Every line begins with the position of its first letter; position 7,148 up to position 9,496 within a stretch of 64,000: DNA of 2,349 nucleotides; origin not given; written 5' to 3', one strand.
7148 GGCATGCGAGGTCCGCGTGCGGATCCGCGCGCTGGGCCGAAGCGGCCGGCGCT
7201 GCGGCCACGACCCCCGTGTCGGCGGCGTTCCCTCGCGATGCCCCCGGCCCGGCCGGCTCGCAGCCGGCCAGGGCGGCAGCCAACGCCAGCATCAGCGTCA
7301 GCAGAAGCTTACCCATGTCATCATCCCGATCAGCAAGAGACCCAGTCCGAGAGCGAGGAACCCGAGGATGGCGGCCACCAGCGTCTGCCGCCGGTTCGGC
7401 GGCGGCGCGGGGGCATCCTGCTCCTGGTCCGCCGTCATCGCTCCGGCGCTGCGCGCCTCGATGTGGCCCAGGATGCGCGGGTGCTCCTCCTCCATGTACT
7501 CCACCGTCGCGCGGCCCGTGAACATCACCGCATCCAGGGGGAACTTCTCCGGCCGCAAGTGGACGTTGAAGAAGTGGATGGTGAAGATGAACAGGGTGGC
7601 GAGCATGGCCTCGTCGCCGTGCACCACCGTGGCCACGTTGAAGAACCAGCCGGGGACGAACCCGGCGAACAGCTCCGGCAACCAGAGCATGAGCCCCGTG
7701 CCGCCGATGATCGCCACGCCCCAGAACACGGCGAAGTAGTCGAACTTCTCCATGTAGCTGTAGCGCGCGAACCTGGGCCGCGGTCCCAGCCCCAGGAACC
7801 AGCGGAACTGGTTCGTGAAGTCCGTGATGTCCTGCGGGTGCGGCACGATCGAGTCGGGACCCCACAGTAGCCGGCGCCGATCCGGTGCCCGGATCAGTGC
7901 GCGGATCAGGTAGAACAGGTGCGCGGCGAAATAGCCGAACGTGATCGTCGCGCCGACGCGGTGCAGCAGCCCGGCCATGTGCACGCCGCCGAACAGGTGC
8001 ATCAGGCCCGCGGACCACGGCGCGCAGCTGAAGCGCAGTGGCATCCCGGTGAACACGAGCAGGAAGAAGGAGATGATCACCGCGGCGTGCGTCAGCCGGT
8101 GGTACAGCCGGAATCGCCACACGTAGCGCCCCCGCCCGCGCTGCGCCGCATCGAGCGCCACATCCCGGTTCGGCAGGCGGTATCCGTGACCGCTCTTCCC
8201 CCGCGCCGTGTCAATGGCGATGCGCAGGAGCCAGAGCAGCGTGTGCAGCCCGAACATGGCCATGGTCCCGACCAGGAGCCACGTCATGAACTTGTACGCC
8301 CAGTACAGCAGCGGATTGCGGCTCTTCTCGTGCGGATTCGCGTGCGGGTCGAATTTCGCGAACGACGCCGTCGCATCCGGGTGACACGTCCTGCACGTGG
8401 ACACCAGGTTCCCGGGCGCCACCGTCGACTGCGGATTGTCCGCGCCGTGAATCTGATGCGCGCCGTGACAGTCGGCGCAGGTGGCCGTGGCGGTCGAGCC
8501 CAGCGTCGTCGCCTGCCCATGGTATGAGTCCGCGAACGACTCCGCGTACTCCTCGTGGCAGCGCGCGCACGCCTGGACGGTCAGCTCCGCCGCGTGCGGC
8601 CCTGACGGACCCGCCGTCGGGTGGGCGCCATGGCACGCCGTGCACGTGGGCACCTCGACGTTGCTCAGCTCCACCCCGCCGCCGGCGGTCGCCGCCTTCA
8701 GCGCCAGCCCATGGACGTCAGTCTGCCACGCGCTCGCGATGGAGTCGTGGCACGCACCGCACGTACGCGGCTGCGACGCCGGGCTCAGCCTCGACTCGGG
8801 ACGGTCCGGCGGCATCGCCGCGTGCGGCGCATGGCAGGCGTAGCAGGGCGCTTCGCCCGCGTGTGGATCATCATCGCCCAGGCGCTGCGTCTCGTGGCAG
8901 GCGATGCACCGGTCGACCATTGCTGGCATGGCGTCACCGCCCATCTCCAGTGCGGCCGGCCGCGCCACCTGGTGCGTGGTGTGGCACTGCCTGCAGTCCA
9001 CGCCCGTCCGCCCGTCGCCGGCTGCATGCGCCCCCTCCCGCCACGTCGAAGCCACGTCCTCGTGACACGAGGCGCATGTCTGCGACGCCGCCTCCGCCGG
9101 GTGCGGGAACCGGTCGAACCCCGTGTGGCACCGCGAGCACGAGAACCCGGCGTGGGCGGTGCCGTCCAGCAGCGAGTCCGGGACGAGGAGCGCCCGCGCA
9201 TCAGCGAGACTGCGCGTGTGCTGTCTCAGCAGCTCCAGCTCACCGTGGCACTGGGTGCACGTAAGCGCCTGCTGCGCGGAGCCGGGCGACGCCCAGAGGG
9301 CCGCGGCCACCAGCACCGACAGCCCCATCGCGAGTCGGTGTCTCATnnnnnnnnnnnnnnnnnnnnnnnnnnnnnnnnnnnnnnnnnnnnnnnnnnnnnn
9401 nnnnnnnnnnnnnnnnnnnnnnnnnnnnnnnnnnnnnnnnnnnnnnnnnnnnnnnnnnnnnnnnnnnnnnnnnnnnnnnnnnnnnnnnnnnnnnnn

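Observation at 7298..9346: Two paralogous multihaem cytochrome c / dihaem cytochrome b fusions (CbcL-like) in one 64-kb window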

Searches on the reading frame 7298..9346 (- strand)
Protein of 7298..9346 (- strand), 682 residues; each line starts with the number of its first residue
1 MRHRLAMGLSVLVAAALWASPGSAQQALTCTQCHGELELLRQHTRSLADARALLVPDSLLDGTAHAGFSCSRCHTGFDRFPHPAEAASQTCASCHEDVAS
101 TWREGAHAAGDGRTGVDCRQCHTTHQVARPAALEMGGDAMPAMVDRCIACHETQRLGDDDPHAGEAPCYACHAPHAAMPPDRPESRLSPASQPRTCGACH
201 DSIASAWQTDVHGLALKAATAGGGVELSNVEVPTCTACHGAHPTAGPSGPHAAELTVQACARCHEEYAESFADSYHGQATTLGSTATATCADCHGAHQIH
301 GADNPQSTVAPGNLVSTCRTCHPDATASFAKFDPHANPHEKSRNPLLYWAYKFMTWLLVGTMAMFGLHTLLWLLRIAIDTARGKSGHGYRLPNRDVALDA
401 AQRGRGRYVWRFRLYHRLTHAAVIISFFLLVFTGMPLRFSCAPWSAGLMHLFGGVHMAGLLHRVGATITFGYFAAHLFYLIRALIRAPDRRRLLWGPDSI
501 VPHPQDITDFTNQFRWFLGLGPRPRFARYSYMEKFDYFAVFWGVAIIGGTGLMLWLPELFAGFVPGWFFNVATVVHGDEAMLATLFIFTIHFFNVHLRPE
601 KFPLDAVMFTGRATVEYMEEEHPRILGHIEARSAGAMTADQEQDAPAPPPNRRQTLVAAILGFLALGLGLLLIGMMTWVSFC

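Call 4: search_protein_families(library=pfam, proteins=[window:7298-9346:-], max_evalue=1)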
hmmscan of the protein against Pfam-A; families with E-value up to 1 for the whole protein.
window:7298-9346:- (682 aa): 8 families
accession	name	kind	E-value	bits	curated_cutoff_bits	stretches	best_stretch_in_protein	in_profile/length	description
PF14522.11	Cytochrome_C7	-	2.1e-17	63.1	24.8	4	26-96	12-67/67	Cytochrome c7 and related cytochrome c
PF14537.11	Cytochrom_c3_2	-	2.9e-14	53.7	25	4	65-152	4-79/79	Cytochrome c3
PF09699.15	Paired_CXXCH_1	-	3.7e-14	52.5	20.6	4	115-155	7-40/41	Doubled CXXCH motif (Paired_CXXCH_1)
PF22678.1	Cytochrom_c_NrfB-like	-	0.0015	19.4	27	1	145-178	34-71/89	Cytochrome c-type protein NrfB-like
PF00684.25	DnaJ_CXXCXGXG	-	0.053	14.2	32.7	1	276-323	5-49/65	DnaJ central domain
PF13435.11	Cytochrome_C554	-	0.21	13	20.8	1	195-240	1-56/84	Cytochrome c554 and c-prime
PF09775.14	Keratin_assoc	-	0.26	11.4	23.5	1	449-482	75-108/129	Keratinocyte-associated protein 2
PF11239.13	DUF3040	-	0.4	11.4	24.7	1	643-677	32-65/84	Protein of unknown function (DUF3040)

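Call 6: search_protein_families(library=ncbifam, proteins=[window:7298-9346:-], max_evalue=1)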
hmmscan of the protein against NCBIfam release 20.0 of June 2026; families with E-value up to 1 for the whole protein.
window:7298-9346:- (682 aa): 9 families
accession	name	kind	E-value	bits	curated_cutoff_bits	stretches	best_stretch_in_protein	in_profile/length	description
TIGR03508.1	decahem_SO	subfamily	9.7e-16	58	192.2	2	26-201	33-175/258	DmsE family decaheme c-type cytochrome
NF008659.0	PRK11659.1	equivalog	7.9e-07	29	184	4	85-203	72-170/188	cytochrome c nitrite reductase pentaheme subunit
TIGR04257.1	nanowire_3heme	domain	1.1e-05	25.5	40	3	160-202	18-60/75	c(7)-type cytochrome triheme domain-containing protein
TIGR01905.1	paired_CXXCH_1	subfamily_domain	2.2e-05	24.3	25.2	2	116-154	7-39/41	doubled CXXCH domain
NF007924.0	PRK10639.1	equivalog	0.00023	21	341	1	408-486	6-82/211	formate dehydrogenase cytochrome b556 subunit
NF007558.0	PRK10179.1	equivalog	0.00034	20.3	339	1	407-634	5-209/217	formate dehydrogenase-N subunit gamma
TIGR03146.1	cyt_nit_nrfB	equivalog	0.00074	19.8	166.6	2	258-296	12-49/145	cytochrome c nitrite reductase pentaheme subunit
TIGR03153.1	cytochr_NrfH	equivalog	0.14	12.2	134.2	1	251-295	96-134/138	cytochrome c nitrite reductase small subunit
TIGR01583.1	formate-DH-gamm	equivalog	0.81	9.6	115.85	1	410-593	3-167/204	formate dehydrogenase subunit gamma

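Call 7: find_homologous_proteins(query=window:7298-9346:-)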
Query window:7298-9346:- (682 aa): 1468 proteins with E <= 0.001 among 8000 candidates; the best 120 are listed.
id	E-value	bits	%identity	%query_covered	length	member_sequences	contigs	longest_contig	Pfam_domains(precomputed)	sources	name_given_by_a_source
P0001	0.0e+0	1614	100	100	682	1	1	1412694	PF09699.16,PF14537.12,PF14522.12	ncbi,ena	-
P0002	0.0e+0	1378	85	100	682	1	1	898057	PF09699.16,PF14537.12,PF14522.12,PF22113.2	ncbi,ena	-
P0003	0.0e+0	1067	69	97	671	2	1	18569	PF09699.16,PF14537.12,PF14522.12,PF22113.2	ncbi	-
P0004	0.0e+0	1035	67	96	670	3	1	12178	PF09699.16,PF14537.12,PF14522.12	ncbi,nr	ncbi:MAG: cytochrome c3 family protein [Longimicrobiales bacterium]|nr:cytochrome c3 family protein 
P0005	0.0e+0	1028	67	99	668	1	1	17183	PF09699.16,PF14537.12,PF14522.12,PF22113.2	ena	-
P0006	1.8e-294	997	64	100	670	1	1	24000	PF09699.16,PF14537.12,PF14522.12,PF22113.2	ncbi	-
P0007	4.2e-289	979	63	100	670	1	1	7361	PF09699.16,PF14537.12,PF03264.20,PF02085.22,PF14522.12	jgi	jgi:cytochrome b subunit of formate dehydrogenase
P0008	1.2e-243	829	53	100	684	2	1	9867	PF09699.16,PF14537.12,PF14522.12,PF22113.2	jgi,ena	-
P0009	2.1e-239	815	53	97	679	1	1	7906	PF09699.16,PF14537.12,PF01292.27,PF14522.12,PF22113.2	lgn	-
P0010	6.7e-219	747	74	63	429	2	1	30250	-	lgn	-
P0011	5.1e-215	734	67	69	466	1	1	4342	-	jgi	jgi:cytochrome b subunit of formate dehydrogenase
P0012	6.1e-185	635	46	96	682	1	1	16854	PF09699.16,PF14537.12,PF03264.20,PF14522.12,PF22113.2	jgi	jgi:cytochrome b subunit of formate dehydrogenase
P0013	4.2e-181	622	43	97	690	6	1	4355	PF09699.16,PF14537.12,PF01292.27,PF14522.12,PF22113.2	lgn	-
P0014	5.6e-179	615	44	99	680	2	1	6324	PF09699.16,PF14537.12,PF03264.20,PF02085.22,PF14522.12,PF22113.2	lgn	-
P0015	1.7e-178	613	43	100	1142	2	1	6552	PF09699.16,PF14537.12,PF02085.22,PF14532.13,PF07728.21,PF00072.31,PF14522.12,PF00158.33,PF01292.27,PF25601.2,PF02954.26,PF22113.2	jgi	jgi:DNA-binding NtrC family response regulator/cytochrome b subunit of formate dehydrogenase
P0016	3.0e-178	612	45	92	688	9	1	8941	PF09699.16,PF14537.12,PF01292.27,PF14522.12,PF22113.2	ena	-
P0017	1.0e-176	607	42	96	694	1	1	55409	PF09699.16,PF14537.12,PF01292.27,PF14522.12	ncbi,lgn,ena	-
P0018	3.5e-175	602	45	97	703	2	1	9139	PF09699.16,PF14537.12,PF01292.27,PF14522.12,PF22113.2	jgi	jgi:cytochrome b subunit of formate dehydrogenase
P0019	8.9e-175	601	44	93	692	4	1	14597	PF09699.16,PF14537.12,PF01292.27,PF14522.12,PF22113.2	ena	-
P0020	9.3e-175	601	42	97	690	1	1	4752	PF09699.16,PF14537.12,PF01292.27,PF14522.12,PF22113.2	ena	-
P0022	2.7e-174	599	43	96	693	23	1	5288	PF14537.12,PF01292.27,PF00684.26,PF14522.12,PF22113.2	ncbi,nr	ncbi:MAG TPA: hypothetical protein VEQ10_11845 [Vicinamibacteria bacterium]|nr:hypothetical protein 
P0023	4.0e-174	599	42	96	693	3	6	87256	PF09699.16,PF14537.12,PF01292.27,PF14522.12,PF22113.2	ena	-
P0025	5.6e-172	592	44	96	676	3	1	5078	PF09699.16,PF14537.12,PF01292.27,PF14522.12,PF22113.2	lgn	-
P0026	3.1e-170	586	44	96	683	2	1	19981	PF09699.16,PF14537.12,PF01292.27,PF14522.12,PF22113.2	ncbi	-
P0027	1.0e-169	584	43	96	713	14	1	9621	PF09699.16,PF14537.12,PF01292.27,PF03264.20,PF14522.12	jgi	-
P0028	1.6e-169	584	44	97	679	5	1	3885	PF09699.16,PF14537.12,PF22678.2,PF01292.27,PF14522.12,PF22113.2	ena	-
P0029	3.2e-169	583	42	97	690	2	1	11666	PF09699.16,PF14537.12,PF01292.27,PF03264.20,PF14522.12,PF22113.2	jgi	-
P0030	3.9e-169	582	44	95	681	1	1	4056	PF09699.16,PF14537.12,PF01292.27,PF03264.20,PF14522.12,PF22113.2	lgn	-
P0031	1.2e-168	581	43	96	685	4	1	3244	PF09699.16,PF14537.12,PF01292.27,PF14522.12,PF22113.2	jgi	-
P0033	7.6e-166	571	44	91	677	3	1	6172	PF09699.16,PF14537.12,PF01292.27,PF14522.12,PF22113.2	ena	-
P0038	1.5e-146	508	36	95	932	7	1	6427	PF09699.16,PF14537.12,PF01292.27,PF14522.12,PF22113.2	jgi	jgi:predicted CXXCH cytochrome family protein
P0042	9.6e-144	498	35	93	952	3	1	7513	PF09699.16,PF14537.12,PF01292.27,PF14522.12,PF22113.2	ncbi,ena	-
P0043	2.0e-143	497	38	95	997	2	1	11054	PF09699.16,PF14537.12,PF01292.27,PF02085.22,PF14522.12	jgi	jgi:cytochrome b subunit of formate dehydrogenase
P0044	1.6e-142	494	35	95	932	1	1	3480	PF09699.16,PF14537.12,PF01292.27,PF14522.12,PF22113.2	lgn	-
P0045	1.7e-142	494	37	95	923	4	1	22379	PF09699.16,PF14537.12,PF01292.27,PF03264.20,PF02085.22,PF14522.12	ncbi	-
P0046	1.9e-142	494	34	95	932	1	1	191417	PF09699.16,PF14537.12,PF01292.27,PF14522.12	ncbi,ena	-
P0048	6.9e-142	492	36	95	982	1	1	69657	PF09699.16,PF14537.12,PF01292.27,PF02085.22,PF14522.12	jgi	jgi:predicted CXXCH cytochrome family protein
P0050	2.0e-141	491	35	95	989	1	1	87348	PF09699.16,PF14537.12,PF01292.27,PF14522.12,PF22113.2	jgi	jgi:cytochrome b subunit of formate dehydrogenase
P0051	3.0e-141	490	36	96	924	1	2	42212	PF09699.16,PF14537.12,PF22678.2,PF01292.27,PF02085.22,PF14522.12,PF22113.2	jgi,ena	jgi:thiosulfate reductase cytochrome b subunit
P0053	1.4e-140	488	35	95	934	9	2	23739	PF09699.16,PF14537.12,PF01292.27,PF02085.22,PF14522.12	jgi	-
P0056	4.6e-140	486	34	95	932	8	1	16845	PF09699.16,PF14537.12,PF01292.27,PF02085.22,PF14522.12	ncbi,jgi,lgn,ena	jgi:predicted CXXCH cytochrome family protein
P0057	4.7e-140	486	35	95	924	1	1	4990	PF09699.16,PF14537.12,PF22678.2,PF01292.27,PF02085.22,PF14522.12,PF22113.2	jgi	jgi:predicted CXXCH cytochrome family protein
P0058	7.5e-140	485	38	88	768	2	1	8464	PF09699.16,PF14537.12,PF01292.27,PF14522.12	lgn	-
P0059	9.8e-140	485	35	96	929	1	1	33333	PF09699.16,PF14537.12,PF22678.2,PF01292.27,PF02085.22,PF14522.12,PF22113.2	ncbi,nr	ncbi:MAG: hypothetical protein HY084_14365 [Gemmatimonadetes bacterium]|nr:hypothetical protein [Gem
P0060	1.0e-139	485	46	70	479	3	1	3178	PF14537.12,PF01292.27,PF14522.12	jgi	jgi:cytochrome b subunit of formate dehydrogenase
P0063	1.5e-138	481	36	95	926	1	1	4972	PF09699.16,PF14537.12,PF01292.27,PF03264.20,PF14522.12,PF22113.2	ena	-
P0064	1.6e-138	481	39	90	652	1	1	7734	PF09699.16,PF14537.12,PF01292.27,PF03264.20,PF02085.22,PF14522.12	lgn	-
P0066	3.3e-138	480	35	95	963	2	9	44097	PF09699.16,PF14537.12,PF01292.27,PF14522.12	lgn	-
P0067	3.9e-138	480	35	94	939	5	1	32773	PF09699.16,PF14537.12,PF01292.27,PF03264.20,PF02085.22,PF14522.12,PF22113.2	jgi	jgi:predicted CXXCH cytochrome family protein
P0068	5.0e-138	479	34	95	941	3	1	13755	PF09699.16,PF14537.12,PF01292.27,PF02085.22,PF14522.12,PF22113.2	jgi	jgi:predicted CXXCH cytochrome family protein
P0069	6.5e-138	479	34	95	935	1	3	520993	PF09699.16,PF14537.12,PF01292.27,PF14522.12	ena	-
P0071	1.3e-137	478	36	87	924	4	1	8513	PF09699.16,PF14537.12,PF01292.27,PF14522.12,PF22113.2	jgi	jgi:predicted CXXCH cytochrome family protein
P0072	1.7e-137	478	39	92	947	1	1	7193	PF09699.16,PF14537.12,PF01292.27,PF14522.12,PF22113.2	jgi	-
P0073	1.8e-137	478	34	95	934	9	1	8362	PF09699.16,PF14537.12,PF01292.27,PF14522.12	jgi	jgi:cytochrome b subunit of formate dehydrogenase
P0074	5.9e-137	476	35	96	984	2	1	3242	PF09699.16,PF14537.12,PF01292.27,PF02085.22,PF00684.26,PF14522.12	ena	-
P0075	6.5e-137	476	38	90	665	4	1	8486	PF09699.16,PF14537.12,PF01292.27,PF14522.12,PF22113.2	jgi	jgi:cytochrome b subunit of formate dehydrogenase/nitrate/TMAO reductase-like tetraheme cytochrome c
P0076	9.9e-137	475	35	87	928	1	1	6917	PF09699.16,PF14537.12,PF01292.27,PF02085.22,PF14522.12,PF22113.2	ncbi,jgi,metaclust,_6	metaclust:\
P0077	1.0e-136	475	35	95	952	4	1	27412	PF09699.16,PF14537.12,PF01292.27,PF14522.12,PF22113.2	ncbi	-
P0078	1.3e-136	475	36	92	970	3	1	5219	PF09699.16,PF14537.12,PF01292.27,PF02085.22,PF14522.12,PF22113.2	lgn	-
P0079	2.0e-136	474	35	93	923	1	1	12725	PF09699.16,PF14537.12,PF01292.27,PF14522.12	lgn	-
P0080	2.8e-136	474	34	95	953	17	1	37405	PF09699.16,PF14537.12,PF01292.27,PF03264.20,PF14522.12,PF22113.2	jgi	-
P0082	3.9e-136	473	35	97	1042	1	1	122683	PF09699.16,PF14537.12,PF01292.27,PF02085.22,PF14522.12,PF22113.2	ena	-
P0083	1.0e-135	472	37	98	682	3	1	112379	PF09699.16,PF14537.12,PF01292.27,PF03264.20,PF14522.12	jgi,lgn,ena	-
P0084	2.1e-135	471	37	95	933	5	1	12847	PF09699.16,PF14537.12,PF01292.27,PF14522.12,PF22113.2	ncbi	-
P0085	2.4e-135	471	34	93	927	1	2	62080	PF09699.16,PF14537.12,PF01292.27,PF14522.12,PF22113.2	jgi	jgi:cytochrome b subunit of formate dehydrogenase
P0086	2.5e-135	471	33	98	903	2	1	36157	PF09699.16,PF14537.12,PF01292.27,PF14522.12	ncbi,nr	ncbi:MAG: cytochrome c3 family protein [Elusimicrobiota bacterium]|nr:cytochrome c3 family protein [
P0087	5.1e-135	470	35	95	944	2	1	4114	PF09699.16,PF14537.12,PF01292.27,PF03264.20,PF14522.12,PF22113.2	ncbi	-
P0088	5.5e-135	469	35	96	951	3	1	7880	PF09699.16,PF14537.12,PF01292.27,PF14522.12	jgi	jgi:cytochrome b subunit of formate dehydrogenase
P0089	8.9e-135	469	35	95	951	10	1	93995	PF09699.16,PF14537.12,PF01292.27,PF03264.20,PF14522.12,PF22113.2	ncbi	-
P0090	9.1e-135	469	35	95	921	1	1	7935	PF09699.16,PF14537.12,PF01292.27,PF03264.20,PF02085.22,PF14522.12,PF22113.2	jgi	jgi:cytochrome b subunit of formate dehydrogenase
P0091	9.7e-135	469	35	95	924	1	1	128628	PF09699.16,PF14537.12,PF01292.27,PF14522.12,PF22113.2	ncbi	-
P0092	1.2e-134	468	38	91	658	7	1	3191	PF09699.16,PF14537.12,PF01292.27,PF14522.12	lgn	-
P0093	1.7e-134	468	35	95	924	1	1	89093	PF09699.16,PF14537.12,PF01292.27,PF14522.12,PF22113.2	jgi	jgi:predicted CXXCH cytochrome family protein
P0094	2.5e-134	467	37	98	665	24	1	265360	PF09699.16,PF14537.12,PF01292.27,PF03264.20,PF14522.12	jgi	jgi:cytochrome b subunit of formate dehydrogenase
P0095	2.6e-134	467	35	95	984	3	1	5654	PF09699.16,PF14537.12,PF01292.27,PF14522.12,PF22113.2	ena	-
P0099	9.0e-134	465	35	89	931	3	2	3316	PF09699.16,PF14537.12,PF22678.2,PF01292.27,PF14522.12,PF22113.2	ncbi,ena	-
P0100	9.2e-134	465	34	95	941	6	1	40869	PF09699.16,PF14537.12,PF01292.27,PF02085.22,PF14522.12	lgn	-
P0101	1.2e-133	465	36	97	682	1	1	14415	PF09699.16,PF14537.12,PF01292.27,PF14522.12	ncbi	-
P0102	1.2e-133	465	35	95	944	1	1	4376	PF09699.16,PF14537.12,PF01292.27,PF14522.12,PF22113.2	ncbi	ncbi:MAG: hypothetical protein ACR2QI_08200, partial [Woeseiaceae bacterium]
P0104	1.4e-133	465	35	95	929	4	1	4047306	PF09699.16,PF14537.12,PF01292.27,PF14522.12,PF22113.2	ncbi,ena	-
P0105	1.6e-133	465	35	87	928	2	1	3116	PF09699.16,PF14537.12,PF01292.27,PF14522.12,PF22113.2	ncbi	-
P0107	3.4e-133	463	35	95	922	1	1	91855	PF09699.16,PF14537.12,PF01292.27,PF14522.12,PF22113.2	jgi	-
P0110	6.0e-133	463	35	96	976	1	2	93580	PF09699.16,PF14537.12,PF01292.27,PF00684.26,PF14522.12,PF22113.2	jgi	-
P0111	7.1e-133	462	34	95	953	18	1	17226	PF09699.16,PF14537.12,PF01292.27,PF00684.26,PF14522.12,PF22113.2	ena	-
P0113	1.3e-132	462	35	95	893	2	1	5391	PF09699.16,PF14537.12,PF01292.27,PF03264.20,PF14522.12,PF22113.2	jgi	jgi:cytochrome b subunit of formate dehydrogenase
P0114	2.0e-132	461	39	91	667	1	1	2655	PF09699.16,PF14537.12,PF01292.27,PF14522.12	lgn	-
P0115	2.1e-132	461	34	95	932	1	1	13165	PF09699.16,PF14537.12,PF01292.27,PF14522.12,PF22113.2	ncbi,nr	ncbi:MAG: hypothetical protein JEZ09_15825 [Salinivirgaceae bacterium]|nr:hypothetical protein [Sali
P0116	3.0e-132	460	33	95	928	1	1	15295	PF09699.16,PF14537.12,PF01292.27,PF03264.20,PF14522.12,PF22113.2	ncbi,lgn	ncbi:MAG: cytochrome c3 family protein [Candidatus Aminicenantes bacterium]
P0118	4.6e-132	460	35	95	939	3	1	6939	PF09699.16,PF14537.12,PF01292.27,PF02085.22,PF14522.12,PF22113.2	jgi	jgi:cytochrome b subunit of formate dehydrogenase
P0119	7.4e-132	459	34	95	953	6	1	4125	PF09699.16,PF14537.12,PF01292.27,PF14522.12,PF22113.2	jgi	jgi:cytochrome b subunit of formate dehydrogenase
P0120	2.3e-131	457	34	95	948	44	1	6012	PF09699.16,PF14537.12,PF22678.2,PF01292.27,PF14522.12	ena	-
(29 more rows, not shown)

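Call 36: predict_structure(alignment_id=A4)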
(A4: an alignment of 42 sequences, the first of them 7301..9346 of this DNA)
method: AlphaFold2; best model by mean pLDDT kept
length: 682 residues; sequences in the alignment: 42
mean_pLDDT: 87.2   pTM: 0.77
mean pLDDT of the five models: 87.2, 85.3, 83.4, 76.7, 74.1
residues with pLDDT >= 90: 353; 70-90: 282; 50-70: 45; < 50: 2
segments of 3 or more residues with pLDDT < 50: none
pLDDT, mean of each block of 10 residues (from residue 1): 65 64 63 91 92 89 88 83 83 92 90 85 90 92 94 87 90 91 91 94 95 92 71 86 72 84 89 90 88 91 94 96 95 91 95 94 88 89 66 65 85 89 92 94 94 94 95 90 93 86 88 92 85 82 89 94 94 93 84 76 83 89 84 81 90 91 89 89 78
secondary structure, 60 per line:
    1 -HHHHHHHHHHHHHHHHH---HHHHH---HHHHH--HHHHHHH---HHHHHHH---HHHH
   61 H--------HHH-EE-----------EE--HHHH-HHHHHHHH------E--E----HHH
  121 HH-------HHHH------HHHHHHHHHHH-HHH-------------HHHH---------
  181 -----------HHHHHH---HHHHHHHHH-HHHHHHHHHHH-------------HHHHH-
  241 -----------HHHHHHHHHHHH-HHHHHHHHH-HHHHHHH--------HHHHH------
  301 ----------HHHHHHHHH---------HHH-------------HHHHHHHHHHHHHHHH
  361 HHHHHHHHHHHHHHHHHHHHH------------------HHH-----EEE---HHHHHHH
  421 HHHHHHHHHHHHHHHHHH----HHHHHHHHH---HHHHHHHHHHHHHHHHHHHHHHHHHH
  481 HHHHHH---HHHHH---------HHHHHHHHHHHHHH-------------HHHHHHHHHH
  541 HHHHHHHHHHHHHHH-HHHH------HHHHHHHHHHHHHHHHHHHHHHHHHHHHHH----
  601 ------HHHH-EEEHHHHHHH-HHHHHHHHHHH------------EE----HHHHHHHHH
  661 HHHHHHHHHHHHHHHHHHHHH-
elements in order: H2-18 H22-26 H30-34 H37-43 H47-53 H57-61 H91-94 H96-103 H118-122 H130-133 H140-150 H168-171 H192-197 H201-209 H211-221 H235-239 H252-263 H265-273 H275-281 H290-294 H311-319 H345-381 E408-410 H414-438 H443-451 H455-486 H490-494 H504-517 H531-555 H557-560 H567-596 H607-610 E612-614 H615-621 H623-633 H652-681
